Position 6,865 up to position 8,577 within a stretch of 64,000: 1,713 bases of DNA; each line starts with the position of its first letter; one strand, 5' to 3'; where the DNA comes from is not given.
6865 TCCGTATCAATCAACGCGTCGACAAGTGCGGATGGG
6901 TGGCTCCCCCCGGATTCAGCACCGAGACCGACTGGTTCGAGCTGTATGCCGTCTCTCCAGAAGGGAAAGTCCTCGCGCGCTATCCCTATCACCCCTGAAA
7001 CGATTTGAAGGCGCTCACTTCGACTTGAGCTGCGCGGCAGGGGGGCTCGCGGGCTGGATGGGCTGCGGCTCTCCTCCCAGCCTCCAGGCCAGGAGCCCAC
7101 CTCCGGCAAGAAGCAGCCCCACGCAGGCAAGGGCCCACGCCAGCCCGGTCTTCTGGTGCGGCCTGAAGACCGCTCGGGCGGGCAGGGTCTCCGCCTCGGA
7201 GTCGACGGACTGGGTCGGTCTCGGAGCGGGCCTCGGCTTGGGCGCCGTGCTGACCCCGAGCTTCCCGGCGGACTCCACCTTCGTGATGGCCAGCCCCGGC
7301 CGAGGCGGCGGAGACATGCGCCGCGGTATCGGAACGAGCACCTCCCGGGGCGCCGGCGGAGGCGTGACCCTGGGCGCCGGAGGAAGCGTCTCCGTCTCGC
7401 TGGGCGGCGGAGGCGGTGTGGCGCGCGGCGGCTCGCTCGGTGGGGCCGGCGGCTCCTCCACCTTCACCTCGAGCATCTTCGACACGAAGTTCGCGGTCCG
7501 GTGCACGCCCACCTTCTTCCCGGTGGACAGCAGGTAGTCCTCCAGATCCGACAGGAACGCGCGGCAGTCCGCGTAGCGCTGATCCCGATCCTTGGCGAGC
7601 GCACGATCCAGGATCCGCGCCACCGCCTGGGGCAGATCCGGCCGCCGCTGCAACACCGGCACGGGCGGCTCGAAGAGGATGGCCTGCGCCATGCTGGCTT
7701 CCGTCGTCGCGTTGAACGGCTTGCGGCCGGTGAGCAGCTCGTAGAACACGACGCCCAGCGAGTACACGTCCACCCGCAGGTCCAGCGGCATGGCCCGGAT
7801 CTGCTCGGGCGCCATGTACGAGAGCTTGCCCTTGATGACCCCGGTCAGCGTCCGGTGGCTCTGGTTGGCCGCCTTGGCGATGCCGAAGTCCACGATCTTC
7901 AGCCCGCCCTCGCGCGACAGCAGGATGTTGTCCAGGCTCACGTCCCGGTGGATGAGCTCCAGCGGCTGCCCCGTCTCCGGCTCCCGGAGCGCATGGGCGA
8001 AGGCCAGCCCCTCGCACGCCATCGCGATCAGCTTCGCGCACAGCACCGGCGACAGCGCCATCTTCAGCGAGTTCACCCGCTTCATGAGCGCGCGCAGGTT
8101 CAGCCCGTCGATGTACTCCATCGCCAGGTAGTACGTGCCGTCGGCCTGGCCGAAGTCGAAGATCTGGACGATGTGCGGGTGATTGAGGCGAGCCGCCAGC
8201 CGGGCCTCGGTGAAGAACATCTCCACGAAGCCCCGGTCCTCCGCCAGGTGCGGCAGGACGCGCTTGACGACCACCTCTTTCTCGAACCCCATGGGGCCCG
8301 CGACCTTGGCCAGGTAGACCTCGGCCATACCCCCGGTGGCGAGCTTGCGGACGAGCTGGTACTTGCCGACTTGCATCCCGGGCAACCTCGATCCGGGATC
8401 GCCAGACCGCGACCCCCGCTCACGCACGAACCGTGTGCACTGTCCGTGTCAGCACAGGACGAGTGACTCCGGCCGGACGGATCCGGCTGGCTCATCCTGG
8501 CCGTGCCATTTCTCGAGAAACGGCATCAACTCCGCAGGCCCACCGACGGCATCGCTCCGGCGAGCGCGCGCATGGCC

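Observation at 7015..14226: Operon of a membrane GAF histidine kinase, three tandem CheB-like regulators and a Ser/Thr kinase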

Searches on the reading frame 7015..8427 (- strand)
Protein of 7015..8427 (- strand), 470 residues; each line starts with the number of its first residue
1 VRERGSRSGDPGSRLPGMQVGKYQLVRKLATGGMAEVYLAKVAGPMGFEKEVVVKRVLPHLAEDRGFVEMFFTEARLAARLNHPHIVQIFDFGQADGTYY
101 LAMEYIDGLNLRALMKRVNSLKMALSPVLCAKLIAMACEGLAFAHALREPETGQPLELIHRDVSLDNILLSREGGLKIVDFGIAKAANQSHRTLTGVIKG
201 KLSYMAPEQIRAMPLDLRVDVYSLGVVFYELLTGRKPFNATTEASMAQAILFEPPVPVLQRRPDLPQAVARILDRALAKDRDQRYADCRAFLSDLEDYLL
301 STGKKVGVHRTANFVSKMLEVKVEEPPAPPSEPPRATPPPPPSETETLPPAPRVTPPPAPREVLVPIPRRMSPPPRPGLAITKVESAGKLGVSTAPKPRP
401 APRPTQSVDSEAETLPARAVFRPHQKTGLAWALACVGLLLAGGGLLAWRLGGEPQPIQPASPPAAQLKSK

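Call 3: search_protein_families(library=pfam, proteins=[window:7015-8427:-], max_evalue=0.01)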
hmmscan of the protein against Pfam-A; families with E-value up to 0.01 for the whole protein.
window:7015-8427:- (470 aa): 5 families
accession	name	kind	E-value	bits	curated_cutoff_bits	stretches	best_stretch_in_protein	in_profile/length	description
PF00069.31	Pkinase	-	3.1e-40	138.7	31.7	1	23-286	1-253/263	Protein kinase domain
PF07714.23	PK_Tyr_Ser-Thr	-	1.1e-32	113.8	23.1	1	24-284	2-248/258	Protein tyrosine and serine/threonine kinase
PF01636.29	APH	-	8.6e-07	29.4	23.2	0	143-184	155-197/239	Phosphotransferase enzyme family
PF03109.22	ABC1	-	0.005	16.4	22.9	0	157-193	187-223/244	ABC1 atypical kinase-like domain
PF14531.12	Kinase-like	-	0.0051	16.6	25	0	154-284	162-289/289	Kinase-like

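Call 32: search_protein_families(library=ncbifam, proteins=[window:7015-8427:-], max_evalue=0.001)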
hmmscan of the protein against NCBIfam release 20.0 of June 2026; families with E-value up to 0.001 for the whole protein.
window:7015-8427:- (470 aa): 11 families
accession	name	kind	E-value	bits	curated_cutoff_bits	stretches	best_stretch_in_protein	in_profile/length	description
NF033483.0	PknB_PASTA_kin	equivalog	9.4e-77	259.3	450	1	21-326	7-298/563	Stk1 family PASTA domain-containing Ser/Thr kinase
NF052427.1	StpK7MSMEG_1200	equivalog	1.5e-48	165.7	900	1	19-290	5-260/601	serine/threonine protein kinase StpK7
NF047741.1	antiphage_MADS6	equivalog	2.8e-41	141.7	460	2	157-305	319-467/612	methylation-associated defense system protein kinase MAD6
NF009651.0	PRK13184.1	equivalog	1.2e-36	126.1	839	1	21-300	2-292/932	serine/threonine-protein kinase PknD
TIGR03903.1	TOMM_kin_cyc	equivalog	4.5e-25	87.7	705.75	1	50-291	4-240/1267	TOMM system kinase/cyclase fusion protein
NF038150.1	lanthi_synth_IV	equivalog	6.3e-19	67.8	650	1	15-294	183-452/851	class IV lanthionine synthetase LanL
NF053615.1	SerThrKinAfsKStmc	equivalog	1.7e-17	63.4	1300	1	19-375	11-342/809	protein serine/threonine kinase AfsK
NF033442.0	BREX_PglW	equivalog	4.3e-14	51.2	990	1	19-298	202-486/1391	BREX system serine/threonine kinase PglW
NF038151.1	lanthi_synth_III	equivalog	2.2e-09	36.3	575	1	49-248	245-439/833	class III lanthionine synthetase LanKC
NF043056.1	T4SS_LegK1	equivalog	7.3e-06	24.8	550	1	89-231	144-283/516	Dot/Icm T4SS effector kinase LegK1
TIGR03724.2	arch_bud32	equivalog_domain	0.00046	19.7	125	0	62-190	36-137/193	KEOPS complex kinase/ATPase Bud32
